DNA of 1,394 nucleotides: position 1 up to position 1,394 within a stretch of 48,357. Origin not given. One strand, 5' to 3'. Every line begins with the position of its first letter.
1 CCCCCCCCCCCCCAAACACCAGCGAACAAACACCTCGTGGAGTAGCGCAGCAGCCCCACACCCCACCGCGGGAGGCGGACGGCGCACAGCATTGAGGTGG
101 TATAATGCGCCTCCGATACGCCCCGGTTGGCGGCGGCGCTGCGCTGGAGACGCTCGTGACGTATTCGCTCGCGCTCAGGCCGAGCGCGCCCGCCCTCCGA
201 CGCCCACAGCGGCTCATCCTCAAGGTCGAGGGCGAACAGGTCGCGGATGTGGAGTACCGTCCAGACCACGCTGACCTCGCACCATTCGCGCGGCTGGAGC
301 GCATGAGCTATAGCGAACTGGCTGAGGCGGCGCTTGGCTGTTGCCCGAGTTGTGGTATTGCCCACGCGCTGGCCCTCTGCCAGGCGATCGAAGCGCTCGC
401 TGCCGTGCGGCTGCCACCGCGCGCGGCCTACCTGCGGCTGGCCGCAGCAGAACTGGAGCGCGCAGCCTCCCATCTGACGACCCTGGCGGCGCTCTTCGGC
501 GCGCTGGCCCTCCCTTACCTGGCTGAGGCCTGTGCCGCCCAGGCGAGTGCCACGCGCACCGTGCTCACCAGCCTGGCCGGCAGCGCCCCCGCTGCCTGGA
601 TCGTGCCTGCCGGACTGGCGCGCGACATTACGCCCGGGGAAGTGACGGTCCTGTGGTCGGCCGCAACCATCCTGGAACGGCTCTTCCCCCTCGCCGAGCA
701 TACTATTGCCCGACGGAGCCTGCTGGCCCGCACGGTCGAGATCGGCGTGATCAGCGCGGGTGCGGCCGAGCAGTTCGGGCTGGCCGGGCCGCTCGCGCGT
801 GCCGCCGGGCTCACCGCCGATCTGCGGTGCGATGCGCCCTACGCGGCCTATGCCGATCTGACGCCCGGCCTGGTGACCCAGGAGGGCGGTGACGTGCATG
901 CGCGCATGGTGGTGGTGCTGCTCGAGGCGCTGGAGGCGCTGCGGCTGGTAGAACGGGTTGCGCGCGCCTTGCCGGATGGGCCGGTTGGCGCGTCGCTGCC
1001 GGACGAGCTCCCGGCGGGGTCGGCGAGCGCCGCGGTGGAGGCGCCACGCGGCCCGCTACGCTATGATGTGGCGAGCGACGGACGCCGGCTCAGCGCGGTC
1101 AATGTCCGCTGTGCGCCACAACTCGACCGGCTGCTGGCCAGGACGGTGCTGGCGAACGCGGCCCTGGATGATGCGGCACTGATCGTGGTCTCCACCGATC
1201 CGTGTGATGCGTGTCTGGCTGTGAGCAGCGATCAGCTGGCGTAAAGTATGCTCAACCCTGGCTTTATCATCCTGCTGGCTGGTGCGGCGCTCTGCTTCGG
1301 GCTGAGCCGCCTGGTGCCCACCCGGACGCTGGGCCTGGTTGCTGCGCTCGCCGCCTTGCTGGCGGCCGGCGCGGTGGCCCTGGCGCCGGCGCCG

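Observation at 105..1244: Short, eroded NuoD/HycE-like subunit that still keeps all four [NiFe]-ligand cysteine positions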

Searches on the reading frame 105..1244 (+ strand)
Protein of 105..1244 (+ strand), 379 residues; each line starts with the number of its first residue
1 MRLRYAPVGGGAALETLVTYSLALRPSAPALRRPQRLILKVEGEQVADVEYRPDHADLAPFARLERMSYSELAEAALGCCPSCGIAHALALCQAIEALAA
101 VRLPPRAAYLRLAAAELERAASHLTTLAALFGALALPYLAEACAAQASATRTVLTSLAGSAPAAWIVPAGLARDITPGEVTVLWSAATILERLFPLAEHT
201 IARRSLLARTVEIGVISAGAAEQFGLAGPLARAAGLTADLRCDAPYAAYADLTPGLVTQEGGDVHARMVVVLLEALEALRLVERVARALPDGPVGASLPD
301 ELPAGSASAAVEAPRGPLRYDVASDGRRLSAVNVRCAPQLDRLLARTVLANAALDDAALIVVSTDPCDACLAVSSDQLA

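Call 4: search_protein_families(library=ncbifam, proteins=[window:105-1244:+], max_evalue=0.01)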
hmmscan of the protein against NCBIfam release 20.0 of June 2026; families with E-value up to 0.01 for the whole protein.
window:105-1244:+ (379 aa): 8 families
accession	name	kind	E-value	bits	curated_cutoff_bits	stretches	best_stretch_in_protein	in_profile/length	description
NF004739.1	PRK06075.1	equivalog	9e-40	136.6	360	2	22-295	3-278/384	NADH-quinone oxidoreductase subunit D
TIGR01962.1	NuoD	equivalog_domain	7.3e-33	114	459.35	1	20-297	3-282/386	NADH dehydrogenase (quinone) subunit D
NF040602.1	F420_dehyd_FpoD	exception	3.4e-30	105.3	600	1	24-368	12-367/372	F420H2 dehydrogenase subunit FpoD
NF008974.0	PRK12322.1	equivalog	6.7e-30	104.3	522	1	22-328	9-320/366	NADH-quinone oxidoreductase subunit D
NF009808.0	PRK13292.1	equivalog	6.5e-28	97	1156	1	20-292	408-682/791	NADH-quinone oxidoreductase subunit B/C/D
NF008728.0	PRK11742.1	equivalog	3.4e-19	68.7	840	1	22-299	217-496/598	NADH-quinone oxidoreductase subunit C/D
NF005649.0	PRK07415.1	equivalog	2.2e-17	63.2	583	1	23-295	14-289/394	NAD(P)H-quinone oxidoreductase subunit H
TIGR03295.1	frhA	equivalog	0.0023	16.9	392.5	1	36-123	18-106/412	coenzyme F420 hydrogenase subunit alpha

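Call 5: search_protein_families(library=pfam, proteins=[window:105-1244:+], max_evalue=0.01)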
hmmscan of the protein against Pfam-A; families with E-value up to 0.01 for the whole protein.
window:105-1244:+ (379 aa): 2 families
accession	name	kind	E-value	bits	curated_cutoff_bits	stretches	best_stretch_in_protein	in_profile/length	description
PF00346.24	Complex1_49kDa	-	1.4e-28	100.1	24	2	163-296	32-166/271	Respiratory-chain NADH dehydrogenase, 49 Kd subunit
PF12723.13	DUF3809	-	0.0066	17.2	25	0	106-178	26-95/137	Protein of unknown function (DUF3809)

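Call 6: search_solved_structures(query=window:105-1244:+, max_evalue=0.001, show_alignments=3)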
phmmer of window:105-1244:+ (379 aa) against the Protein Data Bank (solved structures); distinct sequences matched with E-value up to 0.001: 53.
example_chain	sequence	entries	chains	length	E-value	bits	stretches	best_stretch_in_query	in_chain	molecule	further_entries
7z0s_E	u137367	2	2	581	2.1e-29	106.2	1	33-371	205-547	Formate hydrogenlyase subunit 5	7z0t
6cfw_L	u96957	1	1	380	6.7e-25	91.4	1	24-370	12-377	Membrane-bound hydrogenase subunit alpha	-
8e9g_D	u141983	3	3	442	1.8e-22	83.4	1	11-297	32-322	NADH-quinone oxidoreductase subunit D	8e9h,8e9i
7b0n_D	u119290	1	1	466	9.7e-22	81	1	13-294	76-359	NUCM protein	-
6gcs_C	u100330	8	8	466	2.2e-21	79.8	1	13-294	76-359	49-KDA PROTEIN (NUCM) | Subunit NUCM of NADH:Ubiquinone Oxidoreductase (Complex I) | NUCM protein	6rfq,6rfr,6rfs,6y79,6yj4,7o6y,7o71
4wz7_C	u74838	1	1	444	3e-21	79.4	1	14-294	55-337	NUCM protein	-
6h8k_C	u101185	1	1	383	4.4e-21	78.8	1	24-294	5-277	NUCM protein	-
9iho_D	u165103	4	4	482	5.8e-20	75.1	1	20-295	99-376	NUCM (49 kDa) subunit of mitochondrial NADH:ubiquinone oxidoreductase (Complex I)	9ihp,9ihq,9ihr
9f5x_E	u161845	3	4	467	1.1e-19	74.2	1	19-294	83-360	NADH:ubiquinone oxidoreductase 49 kD subunit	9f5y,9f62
7q5y_B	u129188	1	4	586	1.3e-19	74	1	83-296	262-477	NADH-quinone oxidoreductase subunit C/D 2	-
2fug_4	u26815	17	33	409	9.2e-18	67.9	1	20-301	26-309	NADH-quinone oxidoreductase chain 4 | NADH-QUINONE OXIDOREDUCTASE SUBUNIT 4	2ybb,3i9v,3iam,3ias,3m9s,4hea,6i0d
6u8y_L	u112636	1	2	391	9.7e-18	67.8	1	19-368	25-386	NADH dehydrogenase subunit D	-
7arc_D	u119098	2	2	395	1e-17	67.8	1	20-294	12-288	ND7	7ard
8bpx_D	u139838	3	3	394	1.5e-17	67.2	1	19-296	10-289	NADH dehydrogenase [ubiquinone] iron-sulfur protein 2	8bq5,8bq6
7aqr_D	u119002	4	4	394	1.8e-17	66.9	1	19-296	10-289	NADH dehydrogenase subunit 7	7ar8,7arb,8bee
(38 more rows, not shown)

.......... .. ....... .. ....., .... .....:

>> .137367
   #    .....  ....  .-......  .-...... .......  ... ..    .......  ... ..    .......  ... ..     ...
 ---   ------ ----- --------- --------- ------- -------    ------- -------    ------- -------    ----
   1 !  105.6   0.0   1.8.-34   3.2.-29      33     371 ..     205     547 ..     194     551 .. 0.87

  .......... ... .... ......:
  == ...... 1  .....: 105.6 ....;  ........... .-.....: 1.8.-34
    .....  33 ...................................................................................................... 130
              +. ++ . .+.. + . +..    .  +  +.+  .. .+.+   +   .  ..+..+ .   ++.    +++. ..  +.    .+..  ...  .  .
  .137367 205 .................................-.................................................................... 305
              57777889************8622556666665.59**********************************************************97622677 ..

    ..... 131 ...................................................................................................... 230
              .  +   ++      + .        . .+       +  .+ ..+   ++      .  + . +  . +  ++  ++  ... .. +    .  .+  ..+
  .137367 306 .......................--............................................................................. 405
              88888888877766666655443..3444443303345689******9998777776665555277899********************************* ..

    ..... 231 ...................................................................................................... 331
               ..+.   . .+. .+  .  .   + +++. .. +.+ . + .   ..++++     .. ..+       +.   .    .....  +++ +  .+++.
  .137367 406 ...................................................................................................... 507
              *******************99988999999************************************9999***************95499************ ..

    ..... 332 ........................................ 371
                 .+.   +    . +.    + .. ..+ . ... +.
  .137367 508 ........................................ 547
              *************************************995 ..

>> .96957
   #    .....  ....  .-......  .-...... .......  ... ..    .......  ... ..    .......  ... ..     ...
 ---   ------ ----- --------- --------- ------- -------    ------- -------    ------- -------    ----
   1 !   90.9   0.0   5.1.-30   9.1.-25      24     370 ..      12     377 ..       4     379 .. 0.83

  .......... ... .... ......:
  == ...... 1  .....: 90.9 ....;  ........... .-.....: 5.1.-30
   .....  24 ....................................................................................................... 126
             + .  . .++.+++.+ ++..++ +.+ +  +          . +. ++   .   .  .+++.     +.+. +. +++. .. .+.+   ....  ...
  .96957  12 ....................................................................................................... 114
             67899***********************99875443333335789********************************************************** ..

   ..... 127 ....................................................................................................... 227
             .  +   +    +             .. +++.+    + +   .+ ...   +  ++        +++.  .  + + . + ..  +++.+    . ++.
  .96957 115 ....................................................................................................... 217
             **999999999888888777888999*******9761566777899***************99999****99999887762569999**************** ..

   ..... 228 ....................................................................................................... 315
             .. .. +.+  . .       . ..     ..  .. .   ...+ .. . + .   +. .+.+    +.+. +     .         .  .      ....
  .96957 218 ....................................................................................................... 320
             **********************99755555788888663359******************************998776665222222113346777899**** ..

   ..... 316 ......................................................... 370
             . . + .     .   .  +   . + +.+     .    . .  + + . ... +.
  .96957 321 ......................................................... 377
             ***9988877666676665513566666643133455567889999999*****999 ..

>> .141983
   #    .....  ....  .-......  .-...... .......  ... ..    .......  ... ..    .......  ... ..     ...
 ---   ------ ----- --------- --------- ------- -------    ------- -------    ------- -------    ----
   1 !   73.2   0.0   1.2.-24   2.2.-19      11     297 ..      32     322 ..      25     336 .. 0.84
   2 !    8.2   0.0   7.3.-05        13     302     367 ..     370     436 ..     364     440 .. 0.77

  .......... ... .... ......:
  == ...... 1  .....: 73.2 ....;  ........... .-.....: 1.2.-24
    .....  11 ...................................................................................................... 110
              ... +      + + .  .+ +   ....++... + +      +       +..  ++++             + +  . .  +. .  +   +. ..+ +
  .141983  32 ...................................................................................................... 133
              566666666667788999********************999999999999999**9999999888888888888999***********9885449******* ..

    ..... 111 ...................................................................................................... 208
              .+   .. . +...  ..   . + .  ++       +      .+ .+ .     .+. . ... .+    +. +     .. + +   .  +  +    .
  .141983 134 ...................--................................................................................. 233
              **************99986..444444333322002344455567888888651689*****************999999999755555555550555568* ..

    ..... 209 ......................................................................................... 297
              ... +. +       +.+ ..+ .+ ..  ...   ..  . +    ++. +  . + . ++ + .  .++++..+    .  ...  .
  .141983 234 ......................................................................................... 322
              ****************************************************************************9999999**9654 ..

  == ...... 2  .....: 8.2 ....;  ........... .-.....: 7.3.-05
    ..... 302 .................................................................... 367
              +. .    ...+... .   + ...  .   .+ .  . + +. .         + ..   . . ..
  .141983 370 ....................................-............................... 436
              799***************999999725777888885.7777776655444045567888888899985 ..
